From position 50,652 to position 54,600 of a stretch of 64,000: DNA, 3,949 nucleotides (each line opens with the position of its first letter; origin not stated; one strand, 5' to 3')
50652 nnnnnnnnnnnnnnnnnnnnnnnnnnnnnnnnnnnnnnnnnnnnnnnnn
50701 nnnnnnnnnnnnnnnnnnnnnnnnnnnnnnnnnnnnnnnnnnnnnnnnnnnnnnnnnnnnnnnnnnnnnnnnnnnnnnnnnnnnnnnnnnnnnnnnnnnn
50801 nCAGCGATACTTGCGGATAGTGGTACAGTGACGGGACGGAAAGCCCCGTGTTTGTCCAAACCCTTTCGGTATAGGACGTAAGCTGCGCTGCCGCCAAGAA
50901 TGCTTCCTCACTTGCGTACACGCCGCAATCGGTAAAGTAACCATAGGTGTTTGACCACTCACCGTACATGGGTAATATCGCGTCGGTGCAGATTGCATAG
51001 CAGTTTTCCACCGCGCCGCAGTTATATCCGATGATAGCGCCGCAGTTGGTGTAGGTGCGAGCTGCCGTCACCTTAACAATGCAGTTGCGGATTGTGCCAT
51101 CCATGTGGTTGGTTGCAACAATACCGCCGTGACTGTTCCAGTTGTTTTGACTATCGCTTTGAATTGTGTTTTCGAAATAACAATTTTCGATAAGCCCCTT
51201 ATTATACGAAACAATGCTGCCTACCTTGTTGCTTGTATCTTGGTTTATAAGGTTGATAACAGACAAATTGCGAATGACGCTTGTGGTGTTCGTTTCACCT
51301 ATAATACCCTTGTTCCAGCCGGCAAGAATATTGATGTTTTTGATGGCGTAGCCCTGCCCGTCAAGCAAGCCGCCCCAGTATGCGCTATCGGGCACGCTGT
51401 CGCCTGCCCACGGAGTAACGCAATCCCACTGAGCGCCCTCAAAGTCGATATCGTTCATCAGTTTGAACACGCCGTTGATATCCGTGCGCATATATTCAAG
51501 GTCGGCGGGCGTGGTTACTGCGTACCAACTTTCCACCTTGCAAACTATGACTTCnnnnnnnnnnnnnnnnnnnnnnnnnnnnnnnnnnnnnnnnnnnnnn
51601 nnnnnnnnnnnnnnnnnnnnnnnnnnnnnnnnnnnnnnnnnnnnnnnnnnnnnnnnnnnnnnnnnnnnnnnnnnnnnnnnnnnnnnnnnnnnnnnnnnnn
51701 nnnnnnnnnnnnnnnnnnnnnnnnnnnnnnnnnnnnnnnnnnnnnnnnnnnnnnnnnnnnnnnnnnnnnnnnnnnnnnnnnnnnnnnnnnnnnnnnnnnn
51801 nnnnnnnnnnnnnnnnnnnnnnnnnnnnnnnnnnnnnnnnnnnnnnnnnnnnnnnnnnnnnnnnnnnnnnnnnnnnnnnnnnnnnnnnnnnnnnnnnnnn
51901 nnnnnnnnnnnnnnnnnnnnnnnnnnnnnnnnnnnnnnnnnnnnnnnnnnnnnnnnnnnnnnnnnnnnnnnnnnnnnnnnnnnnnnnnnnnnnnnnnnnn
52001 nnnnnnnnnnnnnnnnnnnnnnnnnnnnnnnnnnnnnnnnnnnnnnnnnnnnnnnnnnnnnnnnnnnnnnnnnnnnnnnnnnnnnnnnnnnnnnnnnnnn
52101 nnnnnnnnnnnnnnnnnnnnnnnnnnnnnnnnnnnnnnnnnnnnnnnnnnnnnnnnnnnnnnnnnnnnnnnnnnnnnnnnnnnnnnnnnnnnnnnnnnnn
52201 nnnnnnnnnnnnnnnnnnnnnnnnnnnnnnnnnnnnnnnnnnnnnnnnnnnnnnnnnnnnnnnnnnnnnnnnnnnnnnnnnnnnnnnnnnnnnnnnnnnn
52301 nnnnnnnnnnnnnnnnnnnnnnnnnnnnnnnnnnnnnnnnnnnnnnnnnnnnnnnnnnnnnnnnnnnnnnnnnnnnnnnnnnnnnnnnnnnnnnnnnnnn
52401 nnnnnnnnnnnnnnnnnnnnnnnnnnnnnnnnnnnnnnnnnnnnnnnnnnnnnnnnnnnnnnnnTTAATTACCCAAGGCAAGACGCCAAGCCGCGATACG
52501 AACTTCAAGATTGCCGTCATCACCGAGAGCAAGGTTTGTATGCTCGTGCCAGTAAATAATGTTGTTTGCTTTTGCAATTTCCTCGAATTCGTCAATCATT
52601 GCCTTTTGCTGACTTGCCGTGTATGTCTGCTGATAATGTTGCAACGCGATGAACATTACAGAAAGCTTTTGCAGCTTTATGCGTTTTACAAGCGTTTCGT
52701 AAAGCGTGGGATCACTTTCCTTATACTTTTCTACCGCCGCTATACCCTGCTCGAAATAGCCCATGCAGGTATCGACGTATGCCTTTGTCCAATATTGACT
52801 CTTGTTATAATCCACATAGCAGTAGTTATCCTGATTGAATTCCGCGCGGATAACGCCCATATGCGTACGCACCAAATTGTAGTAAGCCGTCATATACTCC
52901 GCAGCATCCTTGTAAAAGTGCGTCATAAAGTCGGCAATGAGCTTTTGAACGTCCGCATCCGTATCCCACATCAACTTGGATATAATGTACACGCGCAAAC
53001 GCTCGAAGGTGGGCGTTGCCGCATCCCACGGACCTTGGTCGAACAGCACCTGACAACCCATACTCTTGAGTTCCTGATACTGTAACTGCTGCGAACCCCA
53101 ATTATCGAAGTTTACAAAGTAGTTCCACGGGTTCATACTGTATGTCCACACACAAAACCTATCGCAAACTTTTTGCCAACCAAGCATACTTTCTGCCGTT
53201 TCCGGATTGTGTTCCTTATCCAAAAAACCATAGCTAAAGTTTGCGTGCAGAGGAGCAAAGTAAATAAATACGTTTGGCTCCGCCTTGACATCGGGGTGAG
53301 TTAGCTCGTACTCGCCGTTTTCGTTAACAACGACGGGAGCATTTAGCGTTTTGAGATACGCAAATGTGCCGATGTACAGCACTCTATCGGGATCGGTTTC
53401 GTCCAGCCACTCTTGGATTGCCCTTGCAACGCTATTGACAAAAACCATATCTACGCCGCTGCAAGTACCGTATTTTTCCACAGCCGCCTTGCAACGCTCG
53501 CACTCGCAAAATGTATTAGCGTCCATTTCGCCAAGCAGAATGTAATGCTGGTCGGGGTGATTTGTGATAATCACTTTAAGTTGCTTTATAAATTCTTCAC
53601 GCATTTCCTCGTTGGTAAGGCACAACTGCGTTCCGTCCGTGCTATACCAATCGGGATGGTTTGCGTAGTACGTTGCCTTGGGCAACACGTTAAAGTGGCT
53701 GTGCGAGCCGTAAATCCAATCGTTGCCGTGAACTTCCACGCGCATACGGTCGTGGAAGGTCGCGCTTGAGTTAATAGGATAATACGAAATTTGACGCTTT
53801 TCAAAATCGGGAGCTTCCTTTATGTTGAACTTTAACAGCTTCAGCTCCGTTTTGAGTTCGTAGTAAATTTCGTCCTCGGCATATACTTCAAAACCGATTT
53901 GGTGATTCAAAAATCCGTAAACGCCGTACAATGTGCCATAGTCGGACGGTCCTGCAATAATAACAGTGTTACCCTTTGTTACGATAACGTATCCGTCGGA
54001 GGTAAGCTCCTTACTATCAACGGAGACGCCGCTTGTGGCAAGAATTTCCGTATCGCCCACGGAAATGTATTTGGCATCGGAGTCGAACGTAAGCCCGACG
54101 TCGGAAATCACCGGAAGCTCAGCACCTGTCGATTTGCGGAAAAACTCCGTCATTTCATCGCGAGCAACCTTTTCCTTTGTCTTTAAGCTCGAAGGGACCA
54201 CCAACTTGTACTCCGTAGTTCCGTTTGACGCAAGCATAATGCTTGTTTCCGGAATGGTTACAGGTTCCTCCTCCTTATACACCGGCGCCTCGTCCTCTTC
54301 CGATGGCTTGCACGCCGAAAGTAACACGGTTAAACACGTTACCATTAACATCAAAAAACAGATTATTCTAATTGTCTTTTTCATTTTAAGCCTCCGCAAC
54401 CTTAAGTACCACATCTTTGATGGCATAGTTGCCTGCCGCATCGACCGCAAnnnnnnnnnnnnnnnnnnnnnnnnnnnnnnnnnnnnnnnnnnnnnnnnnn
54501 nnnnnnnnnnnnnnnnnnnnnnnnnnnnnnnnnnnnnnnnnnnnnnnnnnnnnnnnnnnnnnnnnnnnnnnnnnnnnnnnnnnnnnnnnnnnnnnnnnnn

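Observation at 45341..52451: A recurrent ~250-aa module present six times in three lipoproteins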

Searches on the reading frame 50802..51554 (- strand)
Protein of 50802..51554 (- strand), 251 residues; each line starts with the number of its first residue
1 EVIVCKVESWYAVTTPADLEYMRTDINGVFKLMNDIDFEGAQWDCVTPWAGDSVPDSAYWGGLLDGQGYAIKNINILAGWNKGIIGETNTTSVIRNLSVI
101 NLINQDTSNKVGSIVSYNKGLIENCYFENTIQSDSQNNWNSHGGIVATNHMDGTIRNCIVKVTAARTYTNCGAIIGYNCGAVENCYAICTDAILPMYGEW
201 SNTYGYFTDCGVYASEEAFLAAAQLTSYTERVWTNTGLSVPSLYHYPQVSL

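Call 32: search_solved_structures(query=A2, max_evalue=1, show_alignments=3)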
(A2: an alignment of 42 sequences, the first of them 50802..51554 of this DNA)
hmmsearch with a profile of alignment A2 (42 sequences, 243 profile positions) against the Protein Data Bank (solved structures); distinct sequences matched with E-value up to 1: 9.
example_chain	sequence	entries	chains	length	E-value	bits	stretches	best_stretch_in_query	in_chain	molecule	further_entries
3n6z_A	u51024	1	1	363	3.6e-13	52.5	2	11-197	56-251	putative immunoglobulin A1 protease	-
4wn4_A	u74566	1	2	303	0.0003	23.3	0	78-160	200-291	Pentatricopeptide repeat protein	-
7fh0_A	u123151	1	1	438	0.015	17.8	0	84-137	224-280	Spike protein S1,Spike protein S1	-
5orm_A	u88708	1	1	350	0.029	16.8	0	78-158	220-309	cPPR-Telo1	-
4pjr_A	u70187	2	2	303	0.031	16.7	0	78-158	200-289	Pentatricopeptide repeat protein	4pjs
5orq_A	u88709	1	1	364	0.033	16.7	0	78-158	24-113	cPPR-Telo1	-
6xja_P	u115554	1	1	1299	0.55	12.6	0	93-194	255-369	Immunoglobulin A1 protease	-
7jgj_A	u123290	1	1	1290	0.56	12.6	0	93-195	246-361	Immunoglobulin A1 protease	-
6xjb_A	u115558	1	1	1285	0.64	12.4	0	93-195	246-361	Immunoglobulin A1 protease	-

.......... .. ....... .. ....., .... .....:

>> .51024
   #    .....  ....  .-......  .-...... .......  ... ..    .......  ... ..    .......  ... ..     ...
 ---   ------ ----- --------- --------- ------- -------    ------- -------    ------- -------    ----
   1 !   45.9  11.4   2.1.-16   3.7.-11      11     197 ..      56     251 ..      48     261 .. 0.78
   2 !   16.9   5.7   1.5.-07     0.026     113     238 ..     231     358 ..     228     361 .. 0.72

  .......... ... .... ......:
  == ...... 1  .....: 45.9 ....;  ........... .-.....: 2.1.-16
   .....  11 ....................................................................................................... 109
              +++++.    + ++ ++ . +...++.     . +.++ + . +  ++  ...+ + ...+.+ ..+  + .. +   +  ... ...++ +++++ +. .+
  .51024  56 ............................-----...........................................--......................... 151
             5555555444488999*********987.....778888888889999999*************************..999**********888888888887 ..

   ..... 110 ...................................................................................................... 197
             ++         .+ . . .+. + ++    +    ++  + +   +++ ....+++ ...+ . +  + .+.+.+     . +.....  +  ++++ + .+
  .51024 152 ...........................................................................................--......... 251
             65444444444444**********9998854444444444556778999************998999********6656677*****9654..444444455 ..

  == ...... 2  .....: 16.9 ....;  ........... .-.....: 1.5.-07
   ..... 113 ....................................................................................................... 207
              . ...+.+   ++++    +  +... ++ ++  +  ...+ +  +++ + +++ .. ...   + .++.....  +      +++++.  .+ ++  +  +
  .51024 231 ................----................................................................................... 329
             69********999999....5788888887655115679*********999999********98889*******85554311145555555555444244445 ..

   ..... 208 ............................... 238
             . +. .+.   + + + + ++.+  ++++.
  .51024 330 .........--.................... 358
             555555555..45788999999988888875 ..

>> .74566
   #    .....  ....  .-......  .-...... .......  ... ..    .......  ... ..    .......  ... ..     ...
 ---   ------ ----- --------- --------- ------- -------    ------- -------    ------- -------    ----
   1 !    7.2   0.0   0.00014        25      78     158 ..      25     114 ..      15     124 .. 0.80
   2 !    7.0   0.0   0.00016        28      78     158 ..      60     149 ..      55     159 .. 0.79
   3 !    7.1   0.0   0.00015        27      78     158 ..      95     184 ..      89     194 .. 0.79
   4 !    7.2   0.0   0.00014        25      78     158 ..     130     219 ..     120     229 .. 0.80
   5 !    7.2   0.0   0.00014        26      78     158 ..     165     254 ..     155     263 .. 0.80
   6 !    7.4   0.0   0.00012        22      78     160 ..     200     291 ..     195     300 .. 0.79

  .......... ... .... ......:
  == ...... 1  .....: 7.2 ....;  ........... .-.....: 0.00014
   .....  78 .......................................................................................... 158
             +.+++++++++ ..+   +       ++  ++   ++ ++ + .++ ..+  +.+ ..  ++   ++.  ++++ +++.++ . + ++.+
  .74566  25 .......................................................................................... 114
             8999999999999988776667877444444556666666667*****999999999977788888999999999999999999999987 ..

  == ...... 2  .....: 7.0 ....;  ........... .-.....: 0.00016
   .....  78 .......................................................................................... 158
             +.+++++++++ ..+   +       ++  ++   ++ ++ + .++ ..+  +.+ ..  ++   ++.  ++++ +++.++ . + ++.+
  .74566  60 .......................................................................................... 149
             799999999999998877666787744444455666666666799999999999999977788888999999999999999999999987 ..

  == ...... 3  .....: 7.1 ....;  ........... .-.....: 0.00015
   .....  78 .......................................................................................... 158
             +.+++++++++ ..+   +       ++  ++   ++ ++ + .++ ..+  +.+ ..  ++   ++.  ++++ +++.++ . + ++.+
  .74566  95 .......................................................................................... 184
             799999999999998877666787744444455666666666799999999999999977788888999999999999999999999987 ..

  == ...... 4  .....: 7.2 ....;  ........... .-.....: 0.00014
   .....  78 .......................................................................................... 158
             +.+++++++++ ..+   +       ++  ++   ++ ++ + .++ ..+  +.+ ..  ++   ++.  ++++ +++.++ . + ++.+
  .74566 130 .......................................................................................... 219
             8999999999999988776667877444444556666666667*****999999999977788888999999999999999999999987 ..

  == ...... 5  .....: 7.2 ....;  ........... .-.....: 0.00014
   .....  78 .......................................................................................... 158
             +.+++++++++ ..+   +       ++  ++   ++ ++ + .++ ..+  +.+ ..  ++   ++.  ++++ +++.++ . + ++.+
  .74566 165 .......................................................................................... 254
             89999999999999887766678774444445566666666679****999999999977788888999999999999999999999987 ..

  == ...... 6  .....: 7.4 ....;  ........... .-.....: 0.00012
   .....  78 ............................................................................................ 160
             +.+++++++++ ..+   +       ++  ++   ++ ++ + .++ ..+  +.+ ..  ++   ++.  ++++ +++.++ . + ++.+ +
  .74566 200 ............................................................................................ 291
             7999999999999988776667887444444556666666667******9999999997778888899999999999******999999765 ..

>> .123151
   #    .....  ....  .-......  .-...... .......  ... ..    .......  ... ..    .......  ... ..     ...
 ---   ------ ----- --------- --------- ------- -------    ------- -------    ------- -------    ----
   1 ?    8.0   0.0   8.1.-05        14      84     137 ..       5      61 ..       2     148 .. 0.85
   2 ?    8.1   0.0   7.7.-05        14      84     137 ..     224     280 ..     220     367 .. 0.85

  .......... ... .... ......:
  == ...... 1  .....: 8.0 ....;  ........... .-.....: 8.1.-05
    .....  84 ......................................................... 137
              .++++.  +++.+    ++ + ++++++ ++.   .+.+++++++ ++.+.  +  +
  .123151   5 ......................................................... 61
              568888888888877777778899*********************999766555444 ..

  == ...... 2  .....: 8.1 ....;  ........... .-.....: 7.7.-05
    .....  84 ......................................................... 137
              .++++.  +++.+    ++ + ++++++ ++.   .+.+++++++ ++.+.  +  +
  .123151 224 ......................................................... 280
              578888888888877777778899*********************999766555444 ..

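Call 37: predict_structure(alignment_id=A2)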
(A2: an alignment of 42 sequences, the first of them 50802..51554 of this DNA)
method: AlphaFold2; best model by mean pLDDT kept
length: 251 residues; sequences in the alignment: 42
mean_pLDDT: 90.2   pTM: 0.89
mean pLDDT of the five models: 90.2, 90.2, 90.0, 89.7, 89.2
residues with pLDDT >= 90: 183; 70-90: 51; 50-70: 10; < 50: 7
segments of 3 or more residues with pLDDT < 50: 248-251
pLDDT, mean of each block of 10 residues (from residue 1): 63 97 97 97 94 95 97 94 96 98 86 93 97 88 95 97 94 95 97 90 85 94 82 79 62 34
secondary structure, 60 per line:
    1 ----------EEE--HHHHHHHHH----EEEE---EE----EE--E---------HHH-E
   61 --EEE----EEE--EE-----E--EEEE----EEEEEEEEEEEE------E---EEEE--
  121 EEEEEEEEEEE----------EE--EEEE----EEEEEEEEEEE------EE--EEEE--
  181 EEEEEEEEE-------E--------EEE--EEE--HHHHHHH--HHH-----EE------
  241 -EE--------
elements in order: E11-13 H16-24 E29-32 E63-65 E70-72 E85-88 E93-104 E115-118 E121-131 E146-149 E154-164 E175-178 E181-189 E206-208 E211-213 H216-222

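Call 39: fold_search(model_id=the predicted structure, library=pdb)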
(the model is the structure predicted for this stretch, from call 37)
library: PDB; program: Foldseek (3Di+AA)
matches with E <= 10: 223; with E <= 0.001: 4
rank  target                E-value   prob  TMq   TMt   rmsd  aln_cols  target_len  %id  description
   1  3n6z                  7.0e-05  1.00  0.56  0.44   8.0       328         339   18  Crystal structure of a putative immunoglobulin A1 protease (BACOVA_03286) from Bacteroides ovatus at 1.30 A resolution (released 2010-07-21)
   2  6xjb                  5.3e-04  1.00  0.55  0.13   5.9       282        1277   13  IgA1 Protease (released 2020-12-09)
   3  7uvl_P                9.1e-04  1.00  0.44  0.11   9.5       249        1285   14  IgA1 Protease with IgA1 substrate (released 2022-11-23)
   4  7uvk                  9.6e-04  1.00  0.44  0.11   9.7       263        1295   14  G. haemolysans IgA1 protease (released 2022-11-23)
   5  6xja_P                4.0e-03  1.00  0.52  0.12   6.5       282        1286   12  Streptococcus Pneumoniae IgA1 Protease with IgA1 substrate (released 2021-01-20)
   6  7xzc_B                1.4e-02  0.97  0.34  0.22   8.3       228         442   16  Mutant (R240A) of the N-terminal domain of fucoidan lyase FdlA (released 2022-09-28)
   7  1jta                  3.1e-02  0.47  0.28  0.21  12.2       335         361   10  Crystal Structure of Pectate Lyase A (C2 form) (released 2002-06-19)
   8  7jgj_A                3.6e-02  1.00  0.48  0.11   8.2       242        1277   14  IgA1 Protease in complex with neutralizing mAb (released 2020-12-09)
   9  1pcl                  3.6e-02  0.30  0.23  0.18  12.7       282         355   12  UNUSUAL STRUCTURAL FEATURES IN THE PARALLEL BETA-HELIX IN PECTATE LYASES (released 1995-02-14)
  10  5nxk_A                3.9e-02  0.21  0.19  0.17  12.9       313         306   11  L. reuteri 53608 SRRP (released 2018-03-21)
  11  4mxn_C                4.1e-02  0.38  0.24  0.26  10.2       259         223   11  Crystal structure of a putative glycosyl hydrolase (PARMER_00599) from Parabacteroides merdae ATCC 43184 at 1.95 A res (released 2013-10-23)
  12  7xza_A                4.8e-02  0.89  0.38  0.24   9.2       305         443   12  Mutant (Y242F) of the N-terminal domain of fucoidan lyase FdlA (released 2022-09-28)
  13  5nxk_C                5.0e-02  0.18  0.20  0.18  13.0       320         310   12  L. reuteri 53608 SRRP (released 2018-03-21)
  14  5nxk_B                6.1e-02  0.18  0.20  0.18  13.3       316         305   12  L. reuteri 53608 SRRP (released 2018-03-21)
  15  7xzf_A                6.4e-02  0.63  0.29  0.19   8.6       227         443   15  Wild type of the N-terminal domain of fucoidan lyase FdlA (released 2022-09-28)
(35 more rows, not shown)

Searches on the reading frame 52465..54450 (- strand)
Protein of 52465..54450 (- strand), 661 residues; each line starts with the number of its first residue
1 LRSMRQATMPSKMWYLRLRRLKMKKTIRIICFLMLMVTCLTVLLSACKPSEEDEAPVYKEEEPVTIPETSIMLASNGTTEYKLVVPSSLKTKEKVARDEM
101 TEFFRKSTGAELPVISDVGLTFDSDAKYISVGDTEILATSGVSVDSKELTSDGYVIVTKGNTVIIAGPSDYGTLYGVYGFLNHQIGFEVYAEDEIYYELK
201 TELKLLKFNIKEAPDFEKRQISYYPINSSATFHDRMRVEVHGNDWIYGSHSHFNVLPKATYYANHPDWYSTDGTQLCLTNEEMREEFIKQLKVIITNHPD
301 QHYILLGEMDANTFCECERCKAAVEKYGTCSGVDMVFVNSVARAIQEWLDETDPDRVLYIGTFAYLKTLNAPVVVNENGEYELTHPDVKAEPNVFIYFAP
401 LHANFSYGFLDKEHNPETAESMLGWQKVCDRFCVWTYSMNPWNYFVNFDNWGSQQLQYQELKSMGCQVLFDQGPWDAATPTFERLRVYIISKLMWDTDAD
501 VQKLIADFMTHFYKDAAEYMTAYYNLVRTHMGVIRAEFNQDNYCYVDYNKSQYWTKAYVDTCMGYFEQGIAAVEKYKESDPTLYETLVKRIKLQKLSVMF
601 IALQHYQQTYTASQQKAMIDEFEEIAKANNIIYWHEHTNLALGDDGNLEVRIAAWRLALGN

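Call 14: search_protein_families(library=pfam, proteins=[window:52465-54450:-], max_evalue=0.001)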
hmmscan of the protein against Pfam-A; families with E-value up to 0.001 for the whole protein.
window:52465-54450:- (661 aa): 2 families
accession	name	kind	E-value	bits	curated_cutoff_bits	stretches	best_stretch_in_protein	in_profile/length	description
PF16126.11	DUF4838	-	4.1e-56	190.9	26.6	1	190-525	2-325/325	Domain of unknown function (DUF4838)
PF03648.19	Glyco_hydro_67N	-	1.1e-08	35.8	24.3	1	90-179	30-119/120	Glycosyl hydrolase family 67 N-terminus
